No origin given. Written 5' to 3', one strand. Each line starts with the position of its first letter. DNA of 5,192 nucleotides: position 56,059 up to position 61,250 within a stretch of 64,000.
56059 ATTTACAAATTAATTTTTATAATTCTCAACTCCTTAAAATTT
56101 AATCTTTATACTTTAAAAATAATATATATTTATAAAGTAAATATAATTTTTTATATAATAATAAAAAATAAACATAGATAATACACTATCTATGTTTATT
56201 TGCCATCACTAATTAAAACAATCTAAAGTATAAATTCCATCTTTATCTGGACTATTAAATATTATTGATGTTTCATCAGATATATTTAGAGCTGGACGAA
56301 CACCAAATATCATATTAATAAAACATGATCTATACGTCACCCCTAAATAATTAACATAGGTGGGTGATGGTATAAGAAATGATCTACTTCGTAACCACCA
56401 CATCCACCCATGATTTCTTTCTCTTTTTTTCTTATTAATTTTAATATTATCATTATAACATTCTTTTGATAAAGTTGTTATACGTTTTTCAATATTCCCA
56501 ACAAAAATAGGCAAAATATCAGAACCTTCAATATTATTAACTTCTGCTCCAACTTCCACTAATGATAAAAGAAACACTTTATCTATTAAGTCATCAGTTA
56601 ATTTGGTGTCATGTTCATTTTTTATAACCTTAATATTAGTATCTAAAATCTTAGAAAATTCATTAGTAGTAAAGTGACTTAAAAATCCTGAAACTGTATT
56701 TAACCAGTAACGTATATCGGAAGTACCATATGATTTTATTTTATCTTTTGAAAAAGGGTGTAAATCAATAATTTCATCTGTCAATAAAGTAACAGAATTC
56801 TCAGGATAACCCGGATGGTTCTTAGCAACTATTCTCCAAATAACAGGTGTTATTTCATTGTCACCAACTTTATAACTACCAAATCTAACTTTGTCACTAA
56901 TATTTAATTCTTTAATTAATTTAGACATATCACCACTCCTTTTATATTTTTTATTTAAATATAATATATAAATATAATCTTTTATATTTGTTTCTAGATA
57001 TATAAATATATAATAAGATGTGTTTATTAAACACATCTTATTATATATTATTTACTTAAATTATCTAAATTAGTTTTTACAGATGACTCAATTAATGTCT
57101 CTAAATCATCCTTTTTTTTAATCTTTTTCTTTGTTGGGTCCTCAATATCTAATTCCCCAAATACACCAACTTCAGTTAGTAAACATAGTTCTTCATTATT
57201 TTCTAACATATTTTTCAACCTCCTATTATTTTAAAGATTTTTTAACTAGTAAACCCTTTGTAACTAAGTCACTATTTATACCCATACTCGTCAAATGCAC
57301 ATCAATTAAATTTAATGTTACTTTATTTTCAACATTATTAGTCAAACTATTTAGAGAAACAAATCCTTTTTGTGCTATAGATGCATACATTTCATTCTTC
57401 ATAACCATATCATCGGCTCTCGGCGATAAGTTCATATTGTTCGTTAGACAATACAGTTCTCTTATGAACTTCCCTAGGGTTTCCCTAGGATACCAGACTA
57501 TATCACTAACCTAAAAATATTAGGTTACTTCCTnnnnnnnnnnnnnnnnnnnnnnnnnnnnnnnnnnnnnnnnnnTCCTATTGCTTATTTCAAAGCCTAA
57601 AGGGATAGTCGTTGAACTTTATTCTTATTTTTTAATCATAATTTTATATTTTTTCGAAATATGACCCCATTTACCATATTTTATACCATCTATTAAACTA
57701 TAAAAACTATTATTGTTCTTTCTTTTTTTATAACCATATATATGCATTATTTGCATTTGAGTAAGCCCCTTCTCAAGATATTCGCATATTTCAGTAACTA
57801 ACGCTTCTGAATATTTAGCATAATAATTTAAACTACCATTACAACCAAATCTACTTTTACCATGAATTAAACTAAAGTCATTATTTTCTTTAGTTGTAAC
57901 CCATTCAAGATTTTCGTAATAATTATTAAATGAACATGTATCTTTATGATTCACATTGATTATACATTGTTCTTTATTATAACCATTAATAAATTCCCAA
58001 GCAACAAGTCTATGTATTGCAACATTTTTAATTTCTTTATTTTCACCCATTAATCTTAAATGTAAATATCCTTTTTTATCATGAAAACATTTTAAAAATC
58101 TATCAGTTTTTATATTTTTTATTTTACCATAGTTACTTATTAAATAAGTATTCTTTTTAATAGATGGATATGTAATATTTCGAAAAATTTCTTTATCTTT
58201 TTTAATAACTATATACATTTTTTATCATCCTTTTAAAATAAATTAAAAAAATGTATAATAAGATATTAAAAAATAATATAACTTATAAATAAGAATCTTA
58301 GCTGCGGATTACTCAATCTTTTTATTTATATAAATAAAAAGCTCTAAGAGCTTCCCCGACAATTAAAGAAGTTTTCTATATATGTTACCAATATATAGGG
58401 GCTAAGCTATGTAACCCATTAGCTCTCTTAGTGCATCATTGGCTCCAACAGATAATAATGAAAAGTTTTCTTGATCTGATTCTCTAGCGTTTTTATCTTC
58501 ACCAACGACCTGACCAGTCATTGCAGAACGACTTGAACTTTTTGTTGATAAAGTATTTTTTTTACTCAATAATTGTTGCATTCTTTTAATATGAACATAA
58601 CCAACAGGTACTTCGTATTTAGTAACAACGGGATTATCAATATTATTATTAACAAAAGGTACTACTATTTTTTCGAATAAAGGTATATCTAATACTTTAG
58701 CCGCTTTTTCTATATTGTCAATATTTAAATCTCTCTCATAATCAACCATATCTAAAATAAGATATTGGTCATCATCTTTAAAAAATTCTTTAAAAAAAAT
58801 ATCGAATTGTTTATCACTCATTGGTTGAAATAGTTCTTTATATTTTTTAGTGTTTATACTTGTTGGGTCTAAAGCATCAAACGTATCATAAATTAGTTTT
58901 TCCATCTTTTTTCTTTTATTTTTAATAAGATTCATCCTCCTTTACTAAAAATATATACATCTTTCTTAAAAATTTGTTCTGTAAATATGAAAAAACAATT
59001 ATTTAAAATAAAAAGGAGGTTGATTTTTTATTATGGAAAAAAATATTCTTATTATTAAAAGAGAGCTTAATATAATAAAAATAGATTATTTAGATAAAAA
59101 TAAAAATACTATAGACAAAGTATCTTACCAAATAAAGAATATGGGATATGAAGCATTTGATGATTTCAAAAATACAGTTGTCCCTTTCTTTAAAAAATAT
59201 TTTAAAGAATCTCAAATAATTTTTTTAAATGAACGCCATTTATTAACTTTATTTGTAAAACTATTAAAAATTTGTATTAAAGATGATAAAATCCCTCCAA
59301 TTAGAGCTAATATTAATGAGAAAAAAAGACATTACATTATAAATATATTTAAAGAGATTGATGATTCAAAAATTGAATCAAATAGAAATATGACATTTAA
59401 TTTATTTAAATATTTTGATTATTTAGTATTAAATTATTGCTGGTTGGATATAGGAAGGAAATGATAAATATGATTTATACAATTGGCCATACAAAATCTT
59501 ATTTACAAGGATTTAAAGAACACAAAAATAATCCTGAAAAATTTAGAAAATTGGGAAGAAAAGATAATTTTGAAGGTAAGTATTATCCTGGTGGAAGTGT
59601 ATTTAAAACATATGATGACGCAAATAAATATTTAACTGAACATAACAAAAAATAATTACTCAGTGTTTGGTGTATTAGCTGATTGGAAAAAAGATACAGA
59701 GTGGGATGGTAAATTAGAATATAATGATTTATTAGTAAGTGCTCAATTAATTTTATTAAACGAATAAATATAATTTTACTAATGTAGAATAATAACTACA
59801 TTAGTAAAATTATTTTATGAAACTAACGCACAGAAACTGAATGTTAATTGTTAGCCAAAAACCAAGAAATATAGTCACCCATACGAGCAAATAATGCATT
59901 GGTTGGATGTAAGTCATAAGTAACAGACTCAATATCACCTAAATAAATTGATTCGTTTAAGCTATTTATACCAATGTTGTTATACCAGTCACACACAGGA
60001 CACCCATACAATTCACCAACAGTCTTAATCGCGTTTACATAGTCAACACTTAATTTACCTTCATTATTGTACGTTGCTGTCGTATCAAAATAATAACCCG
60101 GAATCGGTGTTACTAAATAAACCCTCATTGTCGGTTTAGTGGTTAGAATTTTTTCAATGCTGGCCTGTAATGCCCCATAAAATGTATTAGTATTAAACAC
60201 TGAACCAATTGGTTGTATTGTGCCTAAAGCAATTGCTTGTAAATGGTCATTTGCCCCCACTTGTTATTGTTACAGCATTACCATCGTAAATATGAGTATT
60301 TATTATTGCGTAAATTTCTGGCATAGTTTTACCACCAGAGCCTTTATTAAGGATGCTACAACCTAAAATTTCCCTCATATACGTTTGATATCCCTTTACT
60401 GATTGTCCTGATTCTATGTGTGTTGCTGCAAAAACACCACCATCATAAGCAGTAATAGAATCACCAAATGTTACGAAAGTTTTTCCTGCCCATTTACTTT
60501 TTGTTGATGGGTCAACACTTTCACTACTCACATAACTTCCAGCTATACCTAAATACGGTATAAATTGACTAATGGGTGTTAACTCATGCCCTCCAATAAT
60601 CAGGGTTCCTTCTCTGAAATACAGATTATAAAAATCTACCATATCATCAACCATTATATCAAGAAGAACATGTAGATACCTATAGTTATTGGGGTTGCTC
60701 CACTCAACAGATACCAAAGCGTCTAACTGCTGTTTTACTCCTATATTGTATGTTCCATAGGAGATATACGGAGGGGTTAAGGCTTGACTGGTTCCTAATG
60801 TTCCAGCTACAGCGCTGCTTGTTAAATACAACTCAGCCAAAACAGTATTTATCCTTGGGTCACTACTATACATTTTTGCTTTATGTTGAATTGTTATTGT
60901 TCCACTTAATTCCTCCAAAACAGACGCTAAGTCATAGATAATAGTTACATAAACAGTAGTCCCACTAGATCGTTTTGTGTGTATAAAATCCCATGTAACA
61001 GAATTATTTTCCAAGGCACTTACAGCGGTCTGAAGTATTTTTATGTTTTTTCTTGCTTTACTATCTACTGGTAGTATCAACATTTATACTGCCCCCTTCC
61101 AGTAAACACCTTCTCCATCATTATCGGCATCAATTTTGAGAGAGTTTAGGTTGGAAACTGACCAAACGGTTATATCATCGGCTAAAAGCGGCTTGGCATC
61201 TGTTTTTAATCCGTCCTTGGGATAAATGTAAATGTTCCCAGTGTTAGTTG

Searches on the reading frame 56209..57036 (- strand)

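Call 15: search_protein_families(library=pfam, proteins=[window:56209-57036:-], max_evalue=0.01)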
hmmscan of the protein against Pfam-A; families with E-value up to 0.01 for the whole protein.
window:56209-57036:- (275 aa): 1 family
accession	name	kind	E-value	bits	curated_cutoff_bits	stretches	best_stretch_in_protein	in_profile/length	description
PF19789.6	DUF6273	-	4e-22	79.3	23.5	1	80-252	1-170/172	Domain of unknown function (DUF6273)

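Call 17: search_protein_families(library=phrogs, proteins=[window:56209-57036:-], max_evalue=0.001)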
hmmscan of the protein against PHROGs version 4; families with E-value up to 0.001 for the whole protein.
window:56209-57036:- (275 aa): 2 families
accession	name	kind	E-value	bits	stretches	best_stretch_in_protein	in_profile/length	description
phrog_10993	-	head and packaging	2.4e-18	67.3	1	113-271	101-258/556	Hoc-like head decoration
phrog_24060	-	unknown function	3.6e-17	62.1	2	113-271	112-267/1438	-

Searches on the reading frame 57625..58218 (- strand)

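Call 15: search_protein_families(library=pfam, proteins=[window:57625-58218:-], max_evalue=0.01)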
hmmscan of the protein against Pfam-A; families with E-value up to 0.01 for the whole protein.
window:57625-58218:- (197 aa): 2 families
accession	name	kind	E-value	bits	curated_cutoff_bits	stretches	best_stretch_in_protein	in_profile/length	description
PF07463.16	NUMOD4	-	3.1e-06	27.7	23.4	1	11-56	2-48/49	NUMOD4 motif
PF13392.12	HNH_3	-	2.1e-05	24.5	24.8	1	68-113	3-45/46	HNH endonuclease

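Call 17: search_protein_families(library=phrogs, proteins=[window:57625-58218:-], max_evalue=0.001)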
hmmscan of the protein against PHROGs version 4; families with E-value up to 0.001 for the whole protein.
window:57625-58218:- (197 aa): 6 families
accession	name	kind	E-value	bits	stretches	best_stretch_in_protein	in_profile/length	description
phrog_959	-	DNA, RNA and nucleotide metabolism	1.2e-21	77.9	1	20-122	13-112/138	HNH endonuclease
phrog_59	-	DNA, RNA and nucleotide metabolism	6.4e-21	76.2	1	5-192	133-304/423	HNH endonuclease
phrog_37683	-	unknown function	3.6e-15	56.8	1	3-167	102-257/279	-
phrog_1492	-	DNA, RNA and nucleotide metabolism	6.3e-13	49.6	1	24-124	56-167/414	HNH endonuclease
phrog_7545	-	DNA, RNA and nucleotide metabolism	1.9e-05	25.9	1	41-111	58-128/160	HNH endonuclease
phrog_99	-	DNA, RNA and nucleotide metabolism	0.00012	22.8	1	43-126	143-215/383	HNH endonuclease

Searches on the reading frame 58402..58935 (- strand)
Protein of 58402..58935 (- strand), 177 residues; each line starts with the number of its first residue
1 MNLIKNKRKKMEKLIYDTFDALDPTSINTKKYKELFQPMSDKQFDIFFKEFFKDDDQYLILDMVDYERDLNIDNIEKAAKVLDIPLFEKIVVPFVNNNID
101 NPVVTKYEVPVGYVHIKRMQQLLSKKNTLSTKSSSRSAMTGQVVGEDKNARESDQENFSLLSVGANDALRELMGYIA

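Call 15: search_protein_families(library=pfam, proteins=[window:58402-58935:-], max_evalue=0.01)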
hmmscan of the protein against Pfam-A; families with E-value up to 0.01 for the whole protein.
window:58402-58935:- (177 aa): 0 families

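Call 17: search_protein_families(library=phrogs, proteins=[window:58402-58935:-], max_evalue=0.001)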
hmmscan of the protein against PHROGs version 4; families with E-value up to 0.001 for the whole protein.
window:58402-58935:- (177 aa): 2 families
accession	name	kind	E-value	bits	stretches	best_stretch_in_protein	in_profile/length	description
phrog_3233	-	DNA, RNA and nucleotide metabolism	2.9e-34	119.8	1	6-174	3-169/225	RNA polymerase beta subunit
phrog_23439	-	other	3.6e-33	116.2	1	5-148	279-421/423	hydrolase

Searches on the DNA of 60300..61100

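Call 68: search_rna_families(source=window, start=60300, end=61100, threshold=evalue, max_evalue=1)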
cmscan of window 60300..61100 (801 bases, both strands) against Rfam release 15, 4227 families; matches with E-value up to 1: 0.
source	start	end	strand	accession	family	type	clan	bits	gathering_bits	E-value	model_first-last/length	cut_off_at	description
